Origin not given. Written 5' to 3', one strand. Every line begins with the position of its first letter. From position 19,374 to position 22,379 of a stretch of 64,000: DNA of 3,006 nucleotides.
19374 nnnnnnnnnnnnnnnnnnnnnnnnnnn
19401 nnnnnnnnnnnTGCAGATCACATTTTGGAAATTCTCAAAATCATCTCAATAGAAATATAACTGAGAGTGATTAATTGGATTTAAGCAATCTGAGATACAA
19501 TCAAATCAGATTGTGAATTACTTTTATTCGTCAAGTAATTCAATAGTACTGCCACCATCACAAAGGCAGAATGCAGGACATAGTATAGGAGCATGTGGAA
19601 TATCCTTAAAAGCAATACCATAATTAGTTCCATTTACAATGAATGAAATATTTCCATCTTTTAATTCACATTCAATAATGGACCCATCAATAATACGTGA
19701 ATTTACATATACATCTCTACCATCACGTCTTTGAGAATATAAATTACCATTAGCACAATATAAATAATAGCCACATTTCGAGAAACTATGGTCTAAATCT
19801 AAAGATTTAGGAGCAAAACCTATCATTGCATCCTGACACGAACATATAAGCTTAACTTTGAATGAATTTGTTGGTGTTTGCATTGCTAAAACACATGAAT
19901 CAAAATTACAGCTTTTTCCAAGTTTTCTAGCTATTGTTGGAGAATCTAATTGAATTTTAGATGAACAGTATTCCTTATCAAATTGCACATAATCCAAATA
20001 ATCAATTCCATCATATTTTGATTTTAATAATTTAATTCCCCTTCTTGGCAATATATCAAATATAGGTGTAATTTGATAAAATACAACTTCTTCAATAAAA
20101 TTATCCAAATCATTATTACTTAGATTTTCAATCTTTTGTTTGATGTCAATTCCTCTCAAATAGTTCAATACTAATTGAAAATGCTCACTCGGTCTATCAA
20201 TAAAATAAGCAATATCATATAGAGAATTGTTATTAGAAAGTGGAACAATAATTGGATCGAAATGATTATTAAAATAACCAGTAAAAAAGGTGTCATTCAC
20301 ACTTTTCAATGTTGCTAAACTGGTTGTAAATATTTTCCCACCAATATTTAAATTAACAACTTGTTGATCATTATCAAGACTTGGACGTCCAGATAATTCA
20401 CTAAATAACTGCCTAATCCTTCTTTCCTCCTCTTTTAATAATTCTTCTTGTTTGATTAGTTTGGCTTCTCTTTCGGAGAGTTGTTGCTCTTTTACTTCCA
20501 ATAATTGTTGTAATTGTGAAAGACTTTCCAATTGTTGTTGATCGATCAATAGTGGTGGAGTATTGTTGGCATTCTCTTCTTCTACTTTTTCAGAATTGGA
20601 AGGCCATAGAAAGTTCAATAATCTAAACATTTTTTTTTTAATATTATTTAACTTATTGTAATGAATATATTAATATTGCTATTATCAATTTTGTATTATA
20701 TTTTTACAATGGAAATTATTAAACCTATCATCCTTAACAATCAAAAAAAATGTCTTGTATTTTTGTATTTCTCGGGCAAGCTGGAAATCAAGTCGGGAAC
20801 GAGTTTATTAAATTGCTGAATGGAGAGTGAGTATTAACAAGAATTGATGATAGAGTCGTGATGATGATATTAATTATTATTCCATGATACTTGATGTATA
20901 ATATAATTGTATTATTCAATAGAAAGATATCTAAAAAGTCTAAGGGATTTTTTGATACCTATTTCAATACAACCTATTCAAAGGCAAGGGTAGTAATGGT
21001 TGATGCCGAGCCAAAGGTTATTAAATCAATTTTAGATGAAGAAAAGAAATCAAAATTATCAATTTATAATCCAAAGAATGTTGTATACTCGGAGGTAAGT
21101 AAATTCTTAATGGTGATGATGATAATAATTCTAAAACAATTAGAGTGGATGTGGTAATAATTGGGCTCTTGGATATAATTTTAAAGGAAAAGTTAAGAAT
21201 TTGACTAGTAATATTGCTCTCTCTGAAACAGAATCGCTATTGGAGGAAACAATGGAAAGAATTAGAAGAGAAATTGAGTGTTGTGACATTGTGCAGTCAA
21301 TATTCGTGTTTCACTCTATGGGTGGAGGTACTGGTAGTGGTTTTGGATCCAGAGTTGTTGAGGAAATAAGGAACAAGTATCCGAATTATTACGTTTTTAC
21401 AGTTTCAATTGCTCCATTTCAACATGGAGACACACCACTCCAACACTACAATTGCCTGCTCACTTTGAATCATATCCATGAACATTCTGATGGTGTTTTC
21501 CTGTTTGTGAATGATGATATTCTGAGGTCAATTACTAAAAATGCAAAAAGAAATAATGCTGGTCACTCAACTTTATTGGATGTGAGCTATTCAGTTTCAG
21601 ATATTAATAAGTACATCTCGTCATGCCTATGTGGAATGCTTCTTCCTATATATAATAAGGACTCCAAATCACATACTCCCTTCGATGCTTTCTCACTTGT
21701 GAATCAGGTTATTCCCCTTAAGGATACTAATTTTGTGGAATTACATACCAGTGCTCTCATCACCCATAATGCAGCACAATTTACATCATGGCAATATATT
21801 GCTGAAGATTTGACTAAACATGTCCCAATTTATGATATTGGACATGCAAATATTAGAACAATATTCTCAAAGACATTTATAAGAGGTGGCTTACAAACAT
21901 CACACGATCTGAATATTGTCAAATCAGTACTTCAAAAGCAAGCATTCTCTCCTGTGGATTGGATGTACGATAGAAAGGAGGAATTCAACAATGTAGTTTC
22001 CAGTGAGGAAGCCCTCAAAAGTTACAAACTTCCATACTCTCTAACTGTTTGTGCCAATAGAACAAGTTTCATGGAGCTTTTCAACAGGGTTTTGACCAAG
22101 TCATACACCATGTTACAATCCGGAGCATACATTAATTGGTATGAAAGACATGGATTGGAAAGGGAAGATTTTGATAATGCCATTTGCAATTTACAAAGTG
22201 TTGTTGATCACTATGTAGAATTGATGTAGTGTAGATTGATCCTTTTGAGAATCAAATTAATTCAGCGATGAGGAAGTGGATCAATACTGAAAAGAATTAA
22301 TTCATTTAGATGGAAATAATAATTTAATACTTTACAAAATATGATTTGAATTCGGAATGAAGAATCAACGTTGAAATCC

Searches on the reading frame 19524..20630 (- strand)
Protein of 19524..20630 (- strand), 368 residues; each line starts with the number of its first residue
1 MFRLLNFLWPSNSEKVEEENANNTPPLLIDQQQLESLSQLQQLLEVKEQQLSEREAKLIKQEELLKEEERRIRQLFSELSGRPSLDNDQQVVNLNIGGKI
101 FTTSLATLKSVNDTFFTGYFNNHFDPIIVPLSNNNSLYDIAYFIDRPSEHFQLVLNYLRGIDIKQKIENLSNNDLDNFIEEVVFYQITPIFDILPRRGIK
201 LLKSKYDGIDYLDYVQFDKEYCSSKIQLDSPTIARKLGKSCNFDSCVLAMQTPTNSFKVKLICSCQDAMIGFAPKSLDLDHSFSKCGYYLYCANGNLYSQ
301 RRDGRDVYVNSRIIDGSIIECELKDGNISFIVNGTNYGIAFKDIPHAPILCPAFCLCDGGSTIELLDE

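Call 48: search_protein_families(library=pfam, proteins=[window:19524-20630:-], max_evalue=0.001)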
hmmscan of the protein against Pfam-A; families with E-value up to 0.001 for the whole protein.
window:19524-20630:- (368 aa): 2 families
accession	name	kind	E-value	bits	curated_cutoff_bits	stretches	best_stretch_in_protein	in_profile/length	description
PF02214.28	BTB_2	-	6.8e-15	55.6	21.4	1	92-189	1-88/94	BTB/POZ domain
PF00622.36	SPRY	-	0.00014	22.4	26.3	1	285-357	36-109/121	SPRY domain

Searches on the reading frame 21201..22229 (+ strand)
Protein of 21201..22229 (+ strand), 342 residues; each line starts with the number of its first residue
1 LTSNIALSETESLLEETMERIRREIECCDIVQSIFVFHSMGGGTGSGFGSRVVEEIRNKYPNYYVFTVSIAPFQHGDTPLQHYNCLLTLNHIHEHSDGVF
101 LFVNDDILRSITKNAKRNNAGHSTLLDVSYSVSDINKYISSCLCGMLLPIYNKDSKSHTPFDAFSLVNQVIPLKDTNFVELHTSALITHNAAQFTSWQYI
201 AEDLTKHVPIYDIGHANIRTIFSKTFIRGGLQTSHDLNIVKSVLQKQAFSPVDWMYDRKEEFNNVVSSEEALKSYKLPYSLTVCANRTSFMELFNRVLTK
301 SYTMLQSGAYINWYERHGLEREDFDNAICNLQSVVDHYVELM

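Call 48: search_protein_families(library=pfam, proteins=[window:21201-22229:+], max_evalue=0.001)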
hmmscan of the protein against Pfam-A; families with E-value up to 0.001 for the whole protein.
window:21201-22229:+ (342 aa): 2 families
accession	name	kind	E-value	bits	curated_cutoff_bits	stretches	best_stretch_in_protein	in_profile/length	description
PF00091.31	Tubulin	-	1.6e-27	97.5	33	1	11-110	89-188/190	Tubulin/FtsZ family, GTPase domain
PF13809.12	Tubulin_2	-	0.0003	20.6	27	1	11-70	136-199/356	Tubulin like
